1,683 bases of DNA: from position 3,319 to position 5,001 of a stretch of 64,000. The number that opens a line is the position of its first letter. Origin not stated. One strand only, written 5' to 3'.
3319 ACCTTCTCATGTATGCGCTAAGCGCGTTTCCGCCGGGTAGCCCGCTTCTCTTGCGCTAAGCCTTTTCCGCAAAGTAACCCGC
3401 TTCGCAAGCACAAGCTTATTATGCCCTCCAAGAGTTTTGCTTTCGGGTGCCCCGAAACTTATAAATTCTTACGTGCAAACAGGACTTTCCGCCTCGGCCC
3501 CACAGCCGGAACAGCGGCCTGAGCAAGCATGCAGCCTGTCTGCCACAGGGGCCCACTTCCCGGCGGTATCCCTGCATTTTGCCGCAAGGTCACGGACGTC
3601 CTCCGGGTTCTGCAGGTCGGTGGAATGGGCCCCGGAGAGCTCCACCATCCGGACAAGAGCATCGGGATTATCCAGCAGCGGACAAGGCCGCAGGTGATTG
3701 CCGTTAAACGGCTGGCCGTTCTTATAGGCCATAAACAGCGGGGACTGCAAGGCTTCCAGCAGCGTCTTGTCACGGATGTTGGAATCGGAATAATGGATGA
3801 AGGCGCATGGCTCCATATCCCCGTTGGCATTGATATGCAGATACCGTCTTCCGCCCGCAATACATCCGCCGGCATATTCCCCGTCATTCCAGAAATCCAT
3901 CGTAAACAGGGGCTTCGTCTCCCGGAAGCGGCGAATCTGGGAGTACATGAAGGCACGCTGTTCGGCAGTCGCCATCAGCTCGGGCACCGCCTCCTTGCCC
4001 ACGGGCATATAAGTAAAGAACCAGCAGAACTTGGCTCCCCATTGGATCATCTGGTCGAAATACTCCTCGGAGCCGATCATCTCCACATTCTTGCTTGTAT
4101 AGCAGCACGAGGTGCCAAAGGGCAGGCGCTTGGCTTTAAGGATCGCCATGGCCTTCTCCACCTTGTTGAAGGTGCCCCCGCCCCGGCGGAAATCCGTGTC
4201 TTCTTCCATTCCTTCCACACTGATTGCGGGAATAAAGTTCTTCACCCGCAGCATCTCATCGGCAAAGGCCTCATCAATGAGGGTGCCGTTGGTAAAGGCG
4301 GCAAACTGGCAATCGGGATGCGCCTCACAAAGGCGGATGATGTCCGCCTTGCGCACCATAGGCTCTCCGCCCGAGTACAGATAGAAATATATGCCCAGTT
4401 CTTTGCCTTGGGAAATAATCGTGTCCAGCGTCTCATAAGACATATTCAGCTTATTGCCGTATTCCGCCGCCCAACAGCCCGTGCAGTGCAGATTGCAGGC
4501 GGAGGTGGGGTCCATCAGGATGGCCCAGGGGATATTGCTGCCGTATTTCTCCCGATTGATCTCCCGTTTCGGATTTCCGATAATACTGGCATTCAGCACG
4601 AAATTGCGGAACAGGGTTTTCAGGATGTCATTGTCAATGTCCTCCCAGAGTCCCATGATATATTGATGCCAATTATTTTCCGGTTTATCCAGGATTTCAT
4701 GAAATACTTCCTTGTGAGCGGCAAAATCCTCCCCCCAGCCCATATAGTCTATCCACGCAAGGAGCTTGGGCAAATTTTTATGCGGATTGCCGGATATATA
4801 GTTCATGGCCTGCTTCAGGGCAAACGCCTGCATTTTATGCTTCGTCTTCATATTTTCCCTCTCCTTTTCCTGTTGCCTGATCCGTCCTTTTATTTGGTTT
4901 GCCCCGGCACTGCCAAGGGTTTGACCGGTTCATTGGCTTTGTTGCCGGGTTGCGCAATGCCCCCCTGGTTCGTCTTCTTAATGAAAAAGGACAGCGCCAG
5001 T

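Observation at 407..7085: Co-regulated radical SAM + efflux + membrane protein operon with an intramembrane-sensing two-component system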

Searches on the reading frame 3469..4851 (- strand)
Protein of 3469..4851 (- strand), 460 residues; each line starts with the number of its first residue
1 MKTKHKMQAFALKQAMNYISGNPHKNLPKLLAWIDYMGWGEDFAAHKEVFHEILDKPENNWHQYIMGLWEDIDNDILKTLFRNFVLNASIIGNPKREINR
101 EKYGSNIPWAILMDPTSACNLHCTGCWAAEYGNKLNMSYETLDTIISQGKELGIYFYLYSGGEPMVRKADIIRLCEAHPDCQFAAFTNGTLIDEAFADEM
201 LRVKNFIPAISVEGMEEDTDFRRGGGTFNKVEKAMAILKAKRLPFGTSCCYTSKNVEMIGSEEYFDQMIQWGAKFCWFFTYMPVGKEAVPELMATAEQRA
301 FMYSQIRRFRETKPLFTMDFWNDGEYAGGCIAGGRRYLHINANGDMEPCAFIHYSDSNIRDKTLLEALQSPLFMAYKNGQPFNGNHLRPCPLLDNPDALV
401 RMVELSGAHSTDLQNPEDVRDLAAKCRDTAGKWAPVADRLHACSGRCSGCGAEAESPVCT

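Call 3: search_protein_families(library=pfam, proteins=[window:3469-4851:-], max_evalue=0.01)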
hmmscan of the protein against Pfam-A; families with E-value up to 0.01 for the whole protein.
window:3469-4851:- (460 aa): 3 families
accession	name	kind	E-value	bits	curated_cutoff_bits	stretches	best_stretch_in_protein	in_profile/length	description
PF04055.27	Radical_SAM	-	7.5e-16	59.2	29.5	1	115-245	3-143/166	Radical SAM superfamily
PF13186.11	SPASM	-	6.1e-05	23.7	21.5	1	330-377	1-52/67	Iron-sulfur cluster-binding domain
PF13353.11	Fer4_12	-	0.00052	20.8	22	1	117-177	13-76/137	4Fe-4S single cluster domain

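Call 4: search_protein_families(library=ncbifam, proteins=[window:3469-4851:-], max_evalue=0.01)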
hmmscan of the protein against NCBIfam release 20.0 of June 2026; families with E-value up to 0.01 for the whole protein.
window:3469-4851:- (460 aa): 51 families (the best 25 are shown)
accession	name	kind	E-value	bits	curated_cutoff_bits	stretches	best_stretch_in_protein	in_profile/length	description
TIGR04055.1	rSAM_NirJ2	equivalog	2e-19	70.3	500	1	114-367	5-272/326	putative heme d1 biosynthesis radical SAM protein NirJ2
TIGR04545.1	rSAM_ahbD_hemeb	equivalog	9e-17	61.5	500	1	115-288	6-182/339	heme b synthase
NF045574.1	sacti_mat_StsB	exception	2.7e-16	59.5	625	1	116-260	103-250/466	StsB family radical SAM/SPASM domain sactipeptide maturase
TIGR03962.1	mycofact_rSAM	equivalog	9.7e-16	57.9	265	1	102-377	5-292/339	mycofactocin radical SAM maturase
NF041298.1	rSAM_mat_DynA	equivalog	4.2e-15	55.6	450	1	113-266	5-172/356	dynobactin maturation radical SAM/SPASM protein DynA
TIGR03942.1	sulfatase_rSAM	equivalog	3.1e-14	52.8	349.45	1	115-282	6-190/363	anaerobic sulfatase maturase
TIGR04051.1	rSAM_NirJ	equivalog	2.3e-13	49.9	515.45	1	117-257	10-154/354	heme d1 biosynthesis radical SAM protein NirJ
TIGR04546.1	rSAM_ahbC_deAc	equivalog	6.5e-13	48.2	650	1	114-311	44-245/390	12,18-didecarboxysiroheme deacetylase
TIGR04163.1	rSAM_cobopep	equivalog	8.3e-13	47.9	375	1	95-258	51-227/428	peptide-modifying radical SAM enzyme CbpB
TIGR04054.1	rSAM_NirJ1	equivalog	8.7e-13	47.6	650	1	111-308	38-239/387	putative heme d1 biosynthesis radical SAM protein NirJ1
NF047865.1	rSAM_PapB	equivalog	2.8e-12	46.5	340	1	116-262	10-172/330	PapB family radical SAM/SPASM ranthipeptide maturase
NF050035.1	rSAM_WgK_link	exception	9.8e-12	44.5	650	1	108-260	8-165/367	radical SAM/SPASM peptide maturase WgkB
TIGR04347.1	pseudo_SAM_Halo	equivalog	1.6e-11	44.1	525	1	112-288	41-221/390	TIGR04347 family pseudo-SAM/SPASM protein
TIGR04317.1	W_rSAM_matur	equivalog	2.4e-11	43.4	380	1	111-242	6-140/349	tungsten cofactor oxidoreductase radical SAM maturase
TIGR04053.2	TIGR04053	equivalog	2.6e-11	43.4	395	1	107-298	6-203/366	TIGR04053 family radical SAM/SPASM domain-containing protein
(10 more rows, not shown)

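Call 6: find_homologous_proteins(query=window:3469-4851:-)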
Query window:3469-4851:- (460 aa): 8000 proteins with E <= 0.001 among 8000 candidates; the best 120 are listed.
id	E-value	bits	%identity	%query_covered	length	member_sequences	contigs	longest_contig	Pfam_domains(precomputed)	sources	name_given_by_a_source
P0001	0.0e+0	1092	100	99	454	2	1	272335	PF04055.28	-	-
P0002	6.5e-267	904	83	98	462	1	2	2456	PF04055.28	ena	-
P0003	1.2e-264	897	81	98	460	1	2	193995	PF04055.28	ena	-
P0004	2.5e-264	896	80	99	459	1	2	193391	PF04055.28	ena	-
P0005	2.9e-264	896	81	98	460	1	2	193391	PF04055.28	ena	-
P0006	5.2e-264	895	81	99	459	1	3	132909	PF13186.12,PF04055.28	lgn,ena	-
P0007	1.2e-263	893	80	99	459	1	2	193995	PF04055.28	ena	-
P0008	9.3e-263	891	81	98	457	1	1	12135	PF04055.28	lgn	-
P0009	1.1e-262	890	81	99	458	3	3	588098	PF04055.28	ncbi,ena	-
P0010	3.4e-262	889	80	99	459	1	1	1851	PF04055.28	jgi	-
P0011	1.9e-261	886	80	98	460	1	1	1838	PF04055.28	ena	-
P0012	3.8e-260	882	80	99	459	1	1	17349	PF04055.28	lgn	-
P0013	4.4e-260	882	81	98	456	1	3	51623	PF04055.28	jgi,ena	-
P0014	5.8e-260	881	79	99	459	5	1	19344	PF04055.28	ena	-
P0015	1.9e-259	880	80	98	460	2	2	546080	PF13186.12,PF04055.28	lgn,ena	-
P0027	3.0e-254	862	79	98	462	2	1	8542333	PF04055.28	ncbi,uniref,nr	ncbi:radical SAM protein [Paenibacillus donghaensis]|uniref:Radical SAM protein n=2 Tax=Paenibacillu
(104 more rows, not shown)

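Call 7: search_solved_structures(query=window:3469-4851:-, max_evalue=0.001, show_alignments=2)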
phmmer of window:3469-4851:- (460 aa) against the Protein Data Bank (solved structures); distinct sequences matched with E-value up to 0.001: 3.
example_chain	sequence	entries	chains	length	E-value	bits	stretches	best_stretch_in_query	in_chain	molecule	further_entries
4k37_A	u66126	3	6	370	5.5e-09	38.8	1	108-265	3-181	Anaerobic sulfatase-maturating enzyme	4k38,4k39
4k36_A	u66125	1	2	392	6.4e-09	38.6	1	108-265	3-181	Anaerobic sulfatase-maturating enzyme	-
5v1q_A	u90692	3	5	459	2.4e-05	26.8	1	106-225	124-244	Radical SAM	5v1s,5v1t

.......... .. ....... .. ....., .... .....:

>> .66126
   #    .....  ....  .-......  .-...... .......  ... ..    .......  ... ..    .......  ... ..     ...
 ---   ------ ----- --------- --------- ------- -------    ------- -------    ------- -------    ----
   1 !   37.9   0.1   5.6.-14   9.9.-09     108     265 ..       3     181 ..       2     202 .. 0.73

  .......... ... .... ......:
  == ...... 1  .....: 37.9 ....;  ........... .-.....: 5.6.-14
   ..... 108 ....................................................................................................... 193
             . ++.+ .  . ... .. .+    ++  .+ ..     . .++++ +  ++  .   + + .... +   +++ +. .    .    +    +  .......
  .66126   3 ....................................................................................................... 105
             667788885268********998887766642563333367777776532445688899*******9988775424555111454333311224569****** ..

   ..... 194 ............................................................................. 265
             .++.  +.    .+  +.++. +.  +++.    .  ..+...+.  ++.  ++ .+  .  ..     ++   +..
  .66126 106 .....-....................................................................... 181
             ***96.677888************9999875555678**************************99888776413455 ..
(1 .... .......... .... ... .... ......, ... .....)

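Call 11: find_related_loci(query=window:3469-4851:-, collection=genome_contigs, flank=10000)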
Query window:3469-4851:- (460 aa) in genome_contigs; peptide patterns used: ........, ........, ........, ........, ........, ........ (x = any residue, [..] = any of these).
600 stretches matched a pattern (row limit reached: there are more); 576 encode a relative of the query (tblastn E <= 1e-3); the best 80 are kept; 80 distinct loci.
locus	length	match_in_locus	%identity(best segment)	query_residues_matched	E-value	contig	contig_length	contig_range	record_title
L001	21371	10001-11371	81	1-456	0e+0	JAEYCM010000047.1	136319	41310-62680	MAG: Bacillota bacterium isolate OH_HFB_122 k127_2526041, whole genome shotgun sequence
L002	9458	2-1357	81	6-456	0e+0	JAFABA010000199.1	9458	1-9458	MAG: Bacillota bacterium isolate OH_SBB_106 k127_366391, whole genome shotgun sequence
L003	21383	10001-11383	78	1-458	0e+0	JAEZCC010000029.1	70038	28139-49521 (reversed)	MAG: Bacillota bacterium isolate OH_CBrB_227 k127_1539243, whole genome shotgun sequence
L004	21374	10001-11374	78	1-455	0e+0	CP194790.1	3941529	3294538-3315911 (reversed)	Caproiciproducens sp. R1 chromosome, complete genome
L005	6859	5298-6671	78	1-455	0e+0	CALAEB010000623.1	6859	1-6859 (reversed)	MAG TPA_asm: uncultured Anaerolineaceae bacterium isolate SRR1562007_bin.102_CONCOCT_v1.1_MAG genome assembly, contig: E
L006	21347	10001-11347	78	1-450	0e+0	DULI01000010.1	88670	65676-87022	MAG TPA_asm: Clostridiales bacterium isolate AS04akNAM_109 48090_AS04, whole genome shotgun sequence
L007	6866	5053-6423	75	1-457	0e+0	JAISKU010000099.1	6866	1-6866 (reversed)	MAG: Oscillospiraceae bacterium isolate Hs463_bin65 k119_3375444, whole genome shotgun sequence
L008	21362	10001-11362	77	1-455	0e+0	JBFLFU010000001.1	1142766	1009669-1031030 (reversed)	MAG: Flexilinea sp. isolate SJF011 Contig_C1_1142766, whole genome shotgun sequence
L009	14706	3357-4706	73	1-450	0e+0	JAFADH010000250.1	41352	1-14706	MAG: Bacillota bacterium isolate OH_SBB_71 k127_41618, whole genome shotgun sequence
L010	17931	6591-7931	73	1-450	0e+0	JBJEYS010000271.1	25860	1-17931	MAG: Oscillospiraceae bacterium isolate PUUB51_bin.001 NODE_504_length_25860_cov_39.599574, whole genome shotgun sequenc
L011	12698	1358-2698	74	1-450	0e+0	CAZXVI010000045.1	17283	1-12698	MAG TPA_asm: uncultured Ruminococcus sp. isolate SRP222994_co1_419 genome assembly, contig: NODE_6836_length_17283_cov_6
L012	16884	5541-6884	72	1-448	0e+0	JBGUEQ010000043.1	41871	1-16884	MAG: Lachnotalea sp. isolate DXN-06 NODE_43_length_41871_cov_6.186510, whole genome shotgun sequence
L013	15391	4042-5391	72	1-450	0e+0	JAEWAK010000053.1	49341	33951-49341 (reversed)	MAG: Bacillota bacterium isolate OH_PBB_206 k127_1084254, whole genome shotgun sequence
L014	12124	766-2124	72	1-454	0e+0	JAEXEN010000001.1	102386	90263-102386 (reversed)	MAG: Bacillota bacterium isolate OH_HBB_203 k127_643511, whole genome shotgun sequence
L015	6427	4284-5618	72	1-448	0e+0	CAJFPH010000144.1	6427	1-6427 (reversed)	Candidatus Allobutyricicoccus pentlandensis isolate Coassembly_mag_96 genome assembly, contig: MAGpy_11413_min2k_bin_96_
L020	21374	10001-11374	70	1-455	0e+0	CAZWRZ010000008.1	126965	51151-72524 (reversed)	MAG TPA_asm: uncultured Ruminiclostridium sp. isolate SRP199465_co1_713 genome assembly, contig: NODE_158_length_126965_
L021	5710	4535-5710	81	1-395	0e+0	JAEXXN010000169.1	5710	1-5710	MAG: Bacillota bacterium isolate OH_HDB_150 k127_568676, whole genome shotgun sequence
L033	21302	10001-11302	69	7-440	0e+0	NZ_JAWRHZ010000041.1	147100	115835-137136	MAG: Proteiniborus sp. isolate ADS25 c_000000172437, whole genome shotgun sequence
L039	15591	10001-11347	66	4-452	0e+0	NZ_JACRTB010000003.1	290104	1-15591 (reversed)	Yanshouia hominis strain BX1 BX1_ctg003, whole genome shotgun sequence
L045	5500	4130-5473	66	1-448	0e+0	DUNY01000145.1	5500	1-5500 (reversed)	MAG TPA_asm: Thermoanaerobacterales bacterium isolate AS08sgBPME_119 60584_AS08, whole genome shotgun sequence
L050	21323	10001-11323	67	4-444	0e+0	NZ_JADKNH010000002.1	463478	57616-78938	Fusibacter ferrireducens strain Q10-2 NODE_2_length_463478_cov_42.990729, whole genome shotgun sequence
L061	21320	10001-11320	67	1-440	0e+0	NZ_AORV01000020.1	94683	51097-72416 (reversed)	Ruminiclostridium cellobioparum subsp. termitidis CT1112 Ct_contig00022, whole genome shotgun sequence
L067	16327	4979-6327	67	5-451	0e+0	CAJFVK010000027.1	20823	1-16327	uncultured Oscillospiraceae bacterium isolate Chicken_20_mag_60 genome assembly, contig: MAGpy_11413_20_idba_bin_60_fasc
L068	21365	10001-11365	65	1-455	0e+0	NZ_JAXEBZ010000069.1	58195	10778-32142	MAG: Dysosmobacter sp. isolate SUG2871 k141_83926, whole genome shotgun sequence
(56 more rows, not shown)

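Call 17: list_cluster_members(proteins=[P0027, L050:10001-11323:+, L045:4130-5473:+, L061:10001-11320:+])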
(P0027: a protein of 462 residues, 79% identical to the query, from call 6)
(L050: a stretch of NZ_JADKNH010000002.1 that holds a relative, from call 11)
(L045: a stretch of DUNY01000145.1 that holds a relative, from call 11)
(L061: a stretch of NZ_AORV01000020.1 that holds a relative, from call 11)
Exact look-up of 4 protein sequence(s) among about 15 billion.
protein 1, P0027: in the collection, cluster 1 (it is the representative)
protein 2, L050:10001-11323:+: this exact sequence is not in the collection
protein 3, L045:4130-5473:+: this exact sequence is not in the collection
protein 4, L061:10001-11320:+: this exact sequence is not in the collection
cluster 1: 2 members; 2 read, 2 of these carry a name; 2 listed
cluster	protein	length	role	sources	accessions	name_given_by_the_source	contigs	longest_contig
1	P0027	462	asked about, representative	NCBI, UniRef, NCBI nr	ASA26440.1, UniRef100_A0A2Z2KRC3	radical SAM protein [Paenibacillus donghaensis] | Radical SAM protein n=2 Tax=Paenibacillus donghaensis TaxID=414771 RepID=A0A2Z2KRC3_9BACL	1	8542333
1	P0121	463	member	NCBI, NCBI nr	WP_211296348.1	radical SAM protein [Paenibacillus donghaensis]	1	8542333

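Call 22: find_homologous_proteins(query=L045:4130-5473:+)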
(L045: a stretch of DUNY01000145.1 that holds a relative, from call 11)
Query L045:4130-5473:+ (448 aa): 8000 proteins with E <= 0.001 among 8000 candidates; the best 120 are listed.
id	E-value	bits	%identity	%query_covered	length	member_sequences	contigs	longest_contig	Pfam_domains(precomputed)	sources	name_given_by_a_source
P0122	0.0e+0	1040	97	100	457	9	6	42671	PF04055.28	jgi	jgi:MoaA/NifB/PqqE/SkfB family radical SAM enzyme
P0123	3.9e-262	888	81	100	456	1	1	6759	PF13186.12,PF04055.28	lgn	-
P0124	1.3e-251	854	80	98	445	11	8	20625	PF04055.28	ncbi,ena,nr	ncbi:MAG: radical SAM protein [Epulopiscium sp.]|nr:radical SAM protein [Candidatus Epulonipiscium s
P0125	6.7e-249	845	78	100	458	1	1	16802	PF04055.28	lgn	-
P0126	2.4e-240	816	75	100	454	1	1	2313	PF04055.28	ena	-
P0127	7.6e-240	815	76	98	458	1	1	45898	PF04055.28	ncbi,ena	-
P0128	3.9e-238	809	59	77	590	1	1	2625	PF13186.12,PF04055.28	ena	-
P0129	6.5e-238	808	75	100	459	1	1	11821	PF13186.12,PF04055.28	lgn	-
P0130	2.3e-237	807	75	100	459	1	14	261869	PF13186.12,PF04055.28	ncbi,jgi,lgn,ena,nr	ncbi:MAG: radical SAM protein [Acutalibacteraceae bacterium]|nr:radical SAM protein [Clostridiales b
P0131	2.8e-237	806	73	100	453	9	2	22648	PF13186.12,PF04055.28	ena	-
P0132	3.1e-237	806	75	100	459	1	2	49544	PF13186.12,PF04055.28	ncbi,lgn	-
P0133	1.1e-236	804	75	100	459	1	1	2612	PF13186.12,PF04055.28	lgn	-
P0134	1.1e-236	804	75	100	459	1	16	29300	PF13186.12,PF04055.28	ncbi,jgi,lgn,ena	ncbi:MAG: radical SAM protein [Acutalibacteraceae bacterium]|jgi:MoaA/NifB/PqqE/SkfB family radical 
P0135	1.6e-236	804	75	100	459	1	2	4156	PF13186.12,PF04055.28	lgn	-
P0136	1.5e-235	801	75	100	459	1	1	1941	PF13186.12,PF04055.28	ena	-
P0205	3.4e-227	773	71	100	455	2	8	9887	PF04055.28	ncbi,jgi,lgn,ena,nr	ncbi:MAG TPA: radical SAM protein [Fervidobacterium sp.]|nr:radical SAM protein [Fervidobacterium sp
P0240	2.5e-225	767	70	99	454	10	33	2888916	PF04055.28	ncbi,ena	-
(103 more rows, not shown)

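Call 31: find_homologous_proteins(query=P0205)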
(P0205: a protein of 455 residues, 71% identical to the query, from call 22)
Query P0205 (455 aa): 8000 proteins with E <= 0.001 among 8000 candidates; the best 120 are listed.
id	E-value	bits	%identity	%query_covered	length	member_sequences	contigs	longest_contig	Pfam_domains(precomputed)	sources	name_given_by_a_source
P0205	0.0e+0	1089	100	100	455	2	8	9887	PF04055.28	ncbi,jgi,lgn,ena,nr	ncbi:MAG TPA: radical SAM protein [Fervidobacterium sp.]|nr:radical SAM protein [Fervidobacterium sp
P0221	0.0e+0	1085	100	100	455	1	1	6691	PF04055.28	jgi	-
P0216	0.0e+0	1082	99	100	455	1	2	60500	PF04055.28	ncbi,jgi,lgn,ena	-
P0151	3.5e-287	971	87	98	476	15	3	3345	PF04055.28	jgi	-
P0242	4.1e-287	970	88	100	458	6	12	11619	PF04055.28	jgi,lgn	-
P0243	2.0e-285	965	88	99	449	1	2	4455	PF04055.28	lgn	-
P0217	4.8e-278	940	84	100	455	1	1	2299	PF04055.28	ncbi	-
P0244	7.8e-278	940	84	100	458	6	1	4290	PF04055.28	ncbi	-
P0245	1.3e-277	939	84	100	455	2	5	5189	PF04055.28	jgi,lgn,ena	-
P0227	2.9e-277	938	84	100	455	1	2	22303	PF04055.28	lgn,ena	-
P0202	4.1e-276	934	84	100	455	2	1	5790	PF04055.28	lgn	-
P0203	4.2e-276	934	84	100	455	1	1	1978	PF04055.28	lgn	-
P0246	4.4e-276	934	83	99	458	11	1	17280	PF04055.28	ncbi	-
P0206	8.1e-275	930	84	100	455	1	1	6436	PF04055.28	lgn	-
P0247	1.5e-265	899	82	98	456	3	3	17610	PF04055.28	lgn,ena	-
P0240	4.3e-257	871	78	98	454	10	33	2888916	PF04055.28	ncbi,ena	-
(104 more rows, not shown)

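Call 34: search_protein_families(library=pfam, proteins=[L068:6404-6979:-, L068:11471-12358:+, L067:7527-8561:+, L039:11378-12565:+, L039:864-2399:-, L033:11427-12104:+, L004:13004-13615:+, L020:15307-16245:+, L050:8547-9620:-, L004:7159-8070:+], max_evalue=0.001)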
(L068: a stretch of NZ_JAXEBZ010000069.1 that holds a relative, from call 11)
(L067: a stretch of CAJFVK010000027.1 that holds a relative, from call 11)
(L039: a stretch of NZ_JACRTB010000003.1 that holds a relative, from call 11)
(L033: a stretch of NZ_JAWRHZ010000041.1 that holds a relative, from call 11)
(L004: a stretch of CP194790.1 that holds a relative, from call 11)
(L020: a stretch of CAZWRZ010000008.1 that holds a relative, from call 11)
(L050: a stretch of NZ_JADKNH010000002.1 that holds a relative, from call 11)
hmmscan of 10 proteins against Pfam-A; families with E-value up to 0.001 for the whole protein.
L068:6404-6979:- (191 aa): 2 families
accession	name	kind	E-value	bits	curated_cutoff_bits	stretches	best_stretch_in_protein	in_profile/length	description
PF14278.11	TetR_C_8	-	4e-12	46.5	26.1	1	81-176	9-101/103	Transcriptional regulator C-terminal region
PF00440.29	TetR_N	-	6.1e-09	36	24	1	13-55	3-45/47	Bacterial regulatory proteins, tetR family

L068:11471-12358:+ (295 aa): 1 family
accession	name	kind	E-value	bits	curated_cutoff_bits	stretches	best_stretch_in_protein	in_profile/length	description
PF02645.21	DegV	-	1.4e-56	192.3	27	1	10-288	8-277/280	Uncharacterised protein, DegV family COG1307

L067:7527-8561:+ (344 aa): 9 families
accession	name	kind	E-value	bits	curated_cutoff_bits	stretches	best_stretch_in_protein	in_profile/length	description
PF01370.27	Epimerase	-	6.4e-25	88.4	20.9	1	6-233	2-235/240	NAD dependent epimerase/dehydratase family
PF01073.25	3Beta_HSD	-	6.8e-23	81.5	22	1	7-198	2-200/280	3-beta hydroxysteroid dehydrogenase/isomerase family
PF07993.18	NAD_binding_4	-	5.5e-14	52.4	20.1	1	68-191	86-219/258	Male sterility protein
PF16363.11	GDP_Man_Dehyd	-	6.1e-14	52.6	27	1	6-316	1-321/332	GDP-mannose 4,6 dehydratase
PF13460.12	NAD_binding_10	-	3.8e-12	46.9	27.2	1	9-179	1-146/184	NAD(P)H-binding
PF04321.23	RmlD_sub_bind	-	1.1e-08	35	27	1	6-166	4-143/287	RmlD substrate binding domain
PF02719.21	Polysacc_synt_2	-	1.3e-06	28.3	20.2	1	6-123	2-132/293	Polysaccharide biosynthesis protein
PF05368.20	NmrA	-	2.6e-06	27.7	27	1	6-122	6-109/298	NmrA-like family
PF08659.16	KR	-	2.7e-05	24.6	22.6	0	4-124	2-141/180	KR domain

L039:11378-12565:+ (395 aa): 3 families
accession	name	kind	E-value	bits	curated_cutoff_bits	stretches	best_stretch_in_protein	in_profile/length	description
PF02773.21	S-AdoMet_synt_C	-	1.4e-66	223.1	25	1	239-377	1-137/138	S-adenosylmethionine synthetase, C-terminal domain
PF02772.21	S-AdoMet_synt_M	-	1.4e-48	164.4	29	1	121-237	2-120/120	S-adenosylmethionine synthetase, central domain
PF00438.25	S-AdoMet_synt_N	-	8.1e-38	129.4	33.1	1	5-100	2-98/99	S-adenosylmethionine synthetase, N-terminal domain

L039:864-2399:- (511 aa): 3 families
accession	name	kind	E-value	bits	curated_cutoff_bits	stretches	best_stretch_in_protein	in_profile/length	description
PF13091.12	PLDc_2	-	3.1e-39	134.3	27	2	353-477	2-129/132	PLD-like domain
PF00614.28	PLDc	-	3.5e-13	49.4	21.9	2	246-272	2-28/28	Phospholipase D Active site motif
PF13396.11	PLDc_N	-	1.8e-07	31.5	23.3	1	48-87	2-40/42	Phospholipase_D-nuclease N-terminal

L033:11427-12104:+ (225 aa): 1 family
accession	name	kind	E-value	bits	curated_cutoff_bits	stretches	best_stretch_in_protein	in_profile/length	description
PF09335.16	VTT_dom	-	6.1e-19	69.1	33.9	1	71-188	2-122/123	VTT domain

L004:13004-13615:+ (203 aa): 1 family
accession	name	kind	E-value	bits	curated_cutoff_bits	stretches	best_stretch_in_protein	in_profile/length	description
PF02660.20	G3P_acyltransf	-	4.4e-33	115.1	24.1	1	8-184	1-164/164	Glycerol-3-phosphate acyltransferase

L020:15307-16245:+ (312 aa): 0 families

L050:8547-9620:- (357 aa): 0 families

L004:7159-8070:+ (303 aa): 4 families
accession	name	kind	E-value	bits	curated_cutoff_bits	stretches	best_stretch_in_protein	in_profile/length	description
PF13561.12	adh_short_C2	-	1.1e-30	107.4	27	2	39-158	6-133/236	Enoyl-(Acyl carrier protein) reductase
PF00106.31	adh_short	-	5.2e-29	101.6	26.6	2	30-158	1-139/195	short chain dehydrogenase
PF08659.16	KR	-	2.3e-11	44.3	22.6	1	33-116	4-92/180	KR domain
PF01073.25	3Beta_HSD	-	0.00053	19.5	22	1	79-157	47-118/280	3-beta hydroxysteroid dehydrogenase/isomerase family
